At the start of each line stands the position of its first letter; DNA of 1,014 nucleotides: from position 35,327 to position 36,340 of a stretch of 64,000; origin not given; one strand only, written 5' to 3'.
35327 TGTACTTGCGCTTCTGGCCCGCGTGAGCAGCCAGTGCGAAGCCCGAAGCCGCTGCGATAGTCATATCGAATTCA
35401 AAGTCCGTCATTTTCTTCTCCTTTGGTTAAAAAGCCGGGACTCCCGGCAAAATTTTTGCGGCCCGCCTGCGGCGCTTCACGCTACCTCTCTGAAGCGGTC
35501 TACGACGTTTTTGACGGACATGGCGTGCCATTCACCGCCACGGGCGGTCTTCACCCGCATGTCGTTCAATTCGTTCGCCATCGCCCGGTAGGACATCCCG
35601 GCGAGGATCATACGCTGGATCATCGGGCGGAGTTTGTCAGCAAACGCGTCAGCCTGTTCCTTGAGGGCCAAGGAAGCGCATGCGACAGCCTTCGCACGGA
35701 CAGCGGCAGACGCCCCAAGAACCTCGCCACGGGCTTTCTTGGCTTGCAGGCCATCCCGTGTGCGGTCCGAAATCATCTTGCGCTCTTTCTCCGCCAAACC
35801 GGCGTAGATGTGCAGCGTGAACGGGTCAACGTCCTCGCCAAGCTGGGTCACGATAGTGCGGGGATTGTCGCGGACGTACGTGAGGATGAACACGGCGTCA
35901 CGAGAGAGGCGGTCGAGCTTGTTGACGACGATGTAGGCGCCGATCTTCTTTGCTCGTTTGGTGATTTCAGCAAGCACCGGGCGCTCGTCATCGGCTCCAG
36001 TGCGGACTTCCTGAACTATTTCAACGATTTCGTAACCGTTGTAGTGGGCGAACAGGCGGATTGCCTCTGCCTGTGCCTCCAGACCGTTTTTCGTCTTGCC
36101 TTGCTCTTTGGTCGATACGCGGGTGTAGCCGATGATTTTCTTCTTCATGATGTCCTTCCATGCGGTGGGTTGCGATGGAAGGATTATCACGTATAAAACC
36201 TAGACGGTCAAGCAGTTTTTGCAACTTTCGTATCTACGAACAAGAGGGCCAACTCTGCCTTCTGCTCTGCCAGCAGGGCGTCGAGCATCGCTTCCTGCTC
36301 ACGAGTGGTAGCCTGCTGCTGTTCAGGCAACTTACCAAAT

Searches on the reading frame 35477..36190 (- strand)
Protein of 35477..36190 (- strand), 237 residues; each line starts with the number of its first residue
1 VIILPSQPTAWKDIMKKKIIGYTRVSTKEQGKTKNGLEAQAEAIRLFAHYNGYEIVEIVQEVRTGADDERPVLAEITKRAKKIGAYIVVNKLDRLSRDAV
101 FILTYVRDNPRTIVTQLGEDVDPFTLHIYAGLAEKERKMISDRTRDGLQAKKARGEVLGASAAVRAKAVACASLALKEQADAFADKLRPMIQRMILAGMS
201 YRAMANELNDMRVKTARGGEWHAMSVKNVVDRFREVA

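Call 31: search_protein_families(library=phrogs, proteins=[window:35477-36190:-], max_evalue=0.00001)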
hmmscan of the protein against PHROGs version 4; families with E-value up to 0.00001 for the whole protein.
window:35477-36190:- (237 aa): 4 families
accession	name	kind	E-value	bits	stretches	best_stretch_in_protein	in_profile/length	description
phrog_95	-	integration and excision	1.6e-33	117.2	1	8-230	79-308/651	integrase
phrog_125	-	DNA, RNA and nucleotide metabolism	2.2e-32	113.6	1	12-227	15-197/254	DNA invertase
phrog_6620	-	integration and excision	7e-10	39.8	1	14-103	53-139/201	transposase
phrog_35004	-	unknown function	5.2e-06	27.7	1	175-235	13-73/81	-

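Call 34: find_related_loci(query=window:35477-36190:-, collection=viral_contigs, flank=3000)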
Query window:35477-36190:- (237 aa) in viral_contigs; peptide patterns used: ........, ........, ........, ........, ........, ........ (x = any residue, [..] = any of these).
37 stretches matched a pattern; 11 encode a relative of the query (tblastn E <= 1e-3); 11 distinct loci.
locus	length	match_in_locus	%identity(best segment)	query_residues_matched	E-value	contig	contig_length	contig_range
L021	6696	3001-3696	89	1-233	3e-131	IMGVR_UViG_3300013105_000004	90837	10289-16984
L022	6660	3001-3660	72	14-233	6e-108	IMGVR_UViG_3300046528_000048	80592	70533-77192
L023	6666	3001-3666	67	7-230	9e-89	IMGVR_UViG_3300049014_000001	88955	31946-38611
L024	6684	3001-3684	79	9-237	3e-124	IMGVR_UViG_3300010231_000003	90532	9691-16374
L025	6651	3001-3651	48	19-234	1e-59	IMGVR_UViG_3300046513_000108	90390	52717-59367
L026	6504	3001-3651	48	19-234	1e-59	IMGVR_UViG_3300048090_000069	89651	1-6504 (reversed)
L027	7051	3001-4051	45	15-237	3e-56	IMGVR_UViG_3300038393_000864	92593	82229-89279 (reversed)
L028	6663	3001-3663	45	15-234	1e-55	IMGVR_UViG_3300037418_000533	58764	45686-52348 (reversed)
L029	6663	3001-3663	44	14-233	3e-53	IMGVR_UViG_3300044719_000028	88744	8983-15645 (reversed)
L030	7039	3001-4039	45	9-234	4e-53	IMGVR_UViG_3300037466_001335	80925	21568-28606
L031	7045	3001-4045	44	14-236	3e-50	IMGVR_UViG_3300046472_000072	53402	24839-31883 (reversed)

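Call 36: search_protein_families(library=pfam, proteins=[window:35477-36190:-], max_evalue=0.001)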
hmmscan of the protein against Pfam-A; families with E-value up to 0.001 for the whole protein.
window:35477-36190:- (237 aa): 2 families
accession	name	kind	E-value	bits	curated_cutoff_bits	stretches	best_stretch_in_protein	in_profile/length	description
PF00239.26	Resolvase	-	2.7e-25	89.6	23.3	1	19-156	1-144/145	Resolvase, N terminal domain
PF07508.19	Recombinase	-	2.2e-05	25.1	21.1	1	190-230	9-49/102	Recombinase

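Call 97: find_related_loci(query=A5, collection=viral_contigs, flank=2000)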
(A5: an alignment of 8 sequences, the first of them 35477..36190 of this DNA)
Query A5 (237 aa) in viral_contigs; peptide patterns used: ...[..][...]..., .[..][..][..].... (x = any residue, [..] = any of these).
216 stretches matched a pattern; 185 encode a relative of the query (tblastn E <= 1e-3); the best 80 are kept; 80 distinct loci.
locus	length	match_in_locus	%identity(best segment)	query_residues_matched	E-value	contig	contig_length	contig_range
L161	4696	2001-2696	89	1-233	1e-130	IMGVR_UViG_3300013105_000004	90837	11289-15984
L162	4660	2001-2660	72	14-233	3e-107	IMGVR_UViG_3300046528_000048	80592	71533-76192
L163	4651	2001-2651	71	17-233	1e-104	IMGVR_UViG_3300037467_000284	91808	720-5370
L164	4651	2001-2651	73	17-233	6e-100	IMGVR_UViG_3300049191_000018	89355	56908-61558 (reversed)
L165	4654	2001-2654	67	17-233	2e-90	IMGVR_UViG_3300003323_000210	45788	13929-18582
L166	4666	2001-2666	67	7-230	5e-88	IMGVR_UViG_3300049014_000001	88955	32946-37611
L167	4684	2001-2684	79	9-237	1e-123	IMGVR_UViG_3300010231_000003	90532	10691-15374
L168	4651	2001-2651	48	19-234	7e-59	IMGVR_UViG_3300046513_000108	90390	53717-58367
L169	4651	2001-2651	48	19-234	7e-59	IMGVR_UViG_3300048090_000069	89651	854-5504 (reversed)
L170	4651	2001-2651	48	16-235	9e-58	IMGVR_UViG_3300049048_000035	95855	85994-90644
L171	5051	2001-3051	45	15-237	2e-55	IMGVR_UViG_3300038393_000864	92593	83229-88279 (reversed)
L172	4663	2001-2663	45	15-234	5e-55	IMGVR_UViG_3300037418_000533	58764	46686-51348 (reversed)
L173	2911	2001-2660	46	17-235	9e-55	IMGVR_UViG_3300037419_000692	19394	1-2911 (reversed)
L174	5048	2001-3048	46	15-234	5e-54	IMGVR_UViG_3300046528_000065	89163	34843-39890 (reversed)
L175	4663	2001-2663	44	14-233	2e-52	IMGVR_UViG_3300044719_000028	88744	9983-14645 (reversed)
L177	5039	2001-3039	45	9-234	2e-52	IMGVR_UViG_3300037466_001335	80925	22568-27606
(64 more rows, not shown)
